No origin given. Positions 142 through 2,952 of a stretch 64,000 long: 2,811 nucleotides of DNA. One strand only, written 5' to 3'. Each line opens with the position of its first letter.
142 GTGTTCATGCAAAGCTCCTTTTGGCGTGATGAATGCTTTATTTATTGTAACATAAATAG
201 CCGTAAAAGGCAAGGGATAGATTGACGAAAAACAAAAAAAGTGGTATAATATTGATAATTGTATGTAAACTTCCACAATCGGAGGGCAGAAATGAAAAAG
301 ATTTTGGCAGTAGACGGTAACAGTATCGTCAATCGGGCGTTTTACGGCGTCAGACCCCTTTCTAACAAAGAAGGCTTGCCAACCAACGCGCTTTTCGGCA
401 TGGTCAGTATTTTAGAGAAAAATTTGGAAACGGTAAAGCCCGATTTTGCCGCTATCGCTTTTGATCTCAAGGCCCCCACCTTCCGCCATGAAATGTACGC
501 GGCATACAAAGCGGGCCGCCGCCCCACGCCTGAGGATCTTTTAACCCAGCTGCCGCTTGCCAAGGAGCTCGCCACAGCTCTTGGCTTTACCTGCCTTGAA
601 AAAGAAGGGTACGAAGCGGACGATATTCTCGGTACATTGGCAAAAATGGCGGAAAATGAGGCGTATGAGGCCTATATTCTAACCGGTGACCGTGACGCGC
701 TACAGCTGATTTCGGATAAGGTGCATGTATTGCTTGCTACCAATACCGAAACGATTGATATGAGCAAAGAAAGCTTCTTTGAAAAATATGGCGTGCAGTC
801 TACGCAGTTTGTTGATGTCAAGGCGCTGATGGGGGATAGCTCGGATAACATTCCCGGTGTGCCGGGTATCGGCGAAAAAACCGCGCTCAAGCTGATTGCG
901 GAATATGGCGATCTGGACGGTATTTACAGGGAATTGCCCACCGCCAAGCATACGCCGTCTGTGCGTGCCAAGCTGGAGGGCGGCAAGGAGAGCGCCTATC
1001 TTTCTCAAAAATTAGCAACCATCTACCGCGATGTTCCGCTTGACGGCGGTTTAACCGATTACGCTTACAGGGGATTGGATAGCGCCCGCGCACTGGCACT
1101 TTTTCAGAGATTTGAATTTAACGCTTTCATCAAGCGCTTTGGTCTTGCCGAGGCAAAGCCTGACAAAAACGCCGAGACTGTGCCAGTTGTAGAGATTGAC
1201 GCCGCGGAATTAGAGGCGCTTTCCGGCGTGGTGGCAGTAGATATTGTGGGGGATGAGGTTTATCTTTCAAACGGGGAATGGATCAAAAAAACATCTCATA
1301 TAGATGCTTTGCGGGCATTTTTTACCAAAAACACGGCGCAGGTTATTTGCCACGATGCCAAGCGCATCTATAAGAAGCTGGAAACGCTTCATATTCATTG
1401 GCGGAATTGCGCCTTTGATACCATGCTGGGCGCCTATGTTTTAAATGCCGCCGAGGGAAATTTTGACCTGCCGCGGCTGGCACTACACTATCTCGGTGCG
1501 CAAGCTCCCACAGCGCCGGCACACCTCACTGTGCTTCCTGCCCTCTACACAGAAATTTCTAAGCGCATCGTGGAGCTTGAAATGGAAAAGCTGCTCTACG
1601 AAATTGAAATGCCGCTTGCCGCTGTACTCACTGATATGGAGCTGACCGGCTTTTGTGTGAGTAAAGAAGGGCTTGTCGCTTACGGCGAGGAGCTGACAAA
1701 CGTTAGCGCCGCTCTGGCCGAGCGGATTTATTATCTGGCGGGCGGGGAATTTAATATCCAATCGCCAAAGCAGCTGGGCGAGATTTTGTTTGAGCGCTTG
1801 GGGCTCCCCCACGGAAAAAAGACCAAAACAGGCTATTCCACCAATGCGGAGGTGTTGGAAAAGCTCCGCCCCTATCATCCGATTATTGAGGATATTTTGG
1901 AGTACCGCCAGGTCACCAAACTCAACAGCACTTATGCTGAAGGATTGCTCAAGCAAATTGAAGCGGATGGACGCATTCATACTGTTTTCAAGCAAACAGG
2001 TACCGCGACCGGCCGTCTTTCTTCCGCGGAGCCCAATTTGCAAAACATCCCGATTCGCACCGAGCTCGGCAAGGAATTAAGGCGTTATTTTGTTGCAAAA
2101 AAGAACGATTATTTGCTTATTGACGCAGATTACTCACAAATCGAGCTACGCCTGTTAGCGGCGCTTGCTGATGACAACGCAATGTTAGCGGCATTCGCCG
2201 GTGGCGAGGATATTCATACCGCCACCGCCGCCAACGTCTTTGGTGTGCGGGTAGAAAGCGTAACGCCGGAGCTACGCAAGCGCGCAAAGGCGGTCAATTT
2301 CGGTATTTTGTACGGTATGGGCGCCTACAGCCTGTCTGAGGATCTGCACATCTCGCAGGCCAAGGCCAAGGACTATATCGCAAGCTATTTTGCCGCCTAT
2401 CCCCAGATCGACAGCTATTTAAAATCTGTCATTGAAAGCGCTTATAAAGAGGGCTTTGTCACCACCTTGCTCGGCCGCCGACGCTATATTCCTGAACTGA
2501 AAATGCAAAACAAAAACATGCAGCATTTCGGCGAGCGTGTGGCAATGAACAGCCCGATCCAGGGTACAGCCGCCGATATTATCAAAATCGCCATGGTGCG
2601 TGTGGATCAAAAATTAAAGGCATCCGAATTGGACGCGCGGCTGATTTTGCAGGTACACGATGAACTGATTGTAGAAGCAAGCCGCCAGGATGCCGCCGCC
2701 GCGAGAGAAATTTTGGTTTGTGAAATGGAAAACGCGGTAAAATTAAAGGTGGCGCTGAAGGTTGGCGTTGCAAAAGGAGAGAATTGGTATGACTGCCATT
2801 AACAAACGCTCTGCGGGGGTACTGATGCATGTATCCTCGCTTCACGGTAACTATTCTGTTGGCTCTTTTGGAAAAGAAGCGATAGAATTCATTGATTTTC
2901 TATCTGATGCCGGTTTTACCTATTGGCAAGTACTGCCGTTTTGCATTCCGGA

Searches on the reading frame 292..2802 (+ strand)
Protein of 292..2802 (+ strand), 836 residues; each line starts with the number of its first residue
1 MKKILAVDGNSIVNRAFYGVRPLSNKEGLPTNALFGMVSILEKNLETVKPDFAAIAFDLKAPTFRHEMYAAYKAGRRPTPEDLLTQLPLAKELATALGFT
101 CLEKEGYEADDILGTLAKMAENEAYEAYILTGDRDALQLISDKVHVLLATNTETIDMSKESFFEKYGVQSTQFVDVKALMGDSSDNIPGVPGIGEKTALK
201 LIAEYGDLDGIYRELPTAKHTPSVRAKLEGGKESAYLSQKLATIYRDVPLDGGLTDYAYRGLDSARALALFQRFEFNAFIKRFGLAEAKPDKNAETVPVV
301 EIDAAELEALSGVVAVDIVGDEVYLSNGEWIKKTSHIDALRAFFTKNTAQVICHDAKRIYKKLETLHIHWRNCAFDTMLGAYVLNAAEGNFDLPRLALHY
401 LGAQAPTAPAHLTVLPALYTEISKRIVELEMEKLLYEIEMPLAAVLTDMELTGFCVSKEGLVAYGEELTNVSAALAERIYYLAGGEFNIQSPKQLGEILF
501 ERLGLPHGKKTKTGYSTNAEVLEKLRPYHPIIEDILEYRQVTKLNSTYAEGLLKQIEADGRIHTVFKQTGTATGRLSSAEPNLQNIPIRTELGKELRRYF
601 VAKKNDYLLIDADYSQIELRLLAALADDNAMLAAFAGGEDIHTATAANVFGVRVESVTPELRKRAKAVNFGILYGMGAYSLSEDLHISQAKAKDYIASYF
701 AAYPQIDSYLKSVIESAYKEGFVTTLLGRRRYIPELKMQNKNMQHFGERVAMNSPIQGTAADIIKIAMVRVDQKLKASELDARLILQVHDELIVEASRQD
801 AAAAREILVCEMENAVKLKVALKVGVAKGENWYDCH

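Call 69: find_encoding_contigs(protein=window:292-2802:+, flank=10000, max_places=1)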
Protein window:292-2802:+ (836 aa): 16 contigs read that carry it; 1 place shown.
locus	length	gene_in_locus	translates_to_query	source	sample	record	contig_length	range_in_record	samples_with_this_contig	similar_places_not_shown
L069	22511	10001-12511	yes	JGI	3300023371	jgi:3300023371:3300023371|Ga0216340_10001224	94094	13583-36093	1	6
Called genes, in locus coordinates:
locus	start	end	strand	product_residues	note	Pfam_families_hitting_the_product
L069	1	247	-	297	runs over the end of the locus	PF00657:Lipase_GDSL, PF13472:Lipase_GDSL_2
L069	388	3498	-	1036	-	PF17132:Glyco_hydro_106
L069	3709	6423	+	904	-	PF18989:DUF5722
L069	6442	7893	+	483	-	PF17767:NAPRTase_N, PF02749:QRPTase_N (weak), PF04095:NAPRTase (faint), PF17956:NAPRTase_C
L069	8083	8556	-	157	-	-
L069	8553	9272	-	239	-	PF13472:Lipase_GDSL_2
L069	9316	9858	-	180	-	-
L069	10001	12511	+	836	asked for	PF02739:5_3_exonuc_N, PF01367:5_3_exonuc, PF22619:DNA_polI_exo1 (weak), PF00476:DNA_pol_A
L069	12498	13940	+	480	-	PF02446:Glyco_hydro_77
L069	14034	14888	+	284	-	PF01261:AP_endonuc_2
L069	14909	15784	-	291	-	PF00165:HTH_AraC (weak), PF12833:HTH_18, PF00165:HTH_AraC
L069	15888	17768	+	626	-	PF01261:AP_endonuc_2, PF01408:GFO_IDH_MocA, PF02894:GFO_IDH_MocA_C, PF22725:GFO_IDH_MocA_C3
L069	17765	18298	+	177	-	PF10688:Imp-YgjV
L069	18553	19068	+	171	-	PF10688:Imp-YgjV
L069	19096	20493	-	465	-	PF18073:Zn_ribbon_LapB, PF03796:DnaB_C (weak), PF06745:ATPase, PF13481:AAA_25, PF23442:DUF7125, PF00004:AAA (weak), PF05362:Lon_C, PF13541:ChlI, +1 more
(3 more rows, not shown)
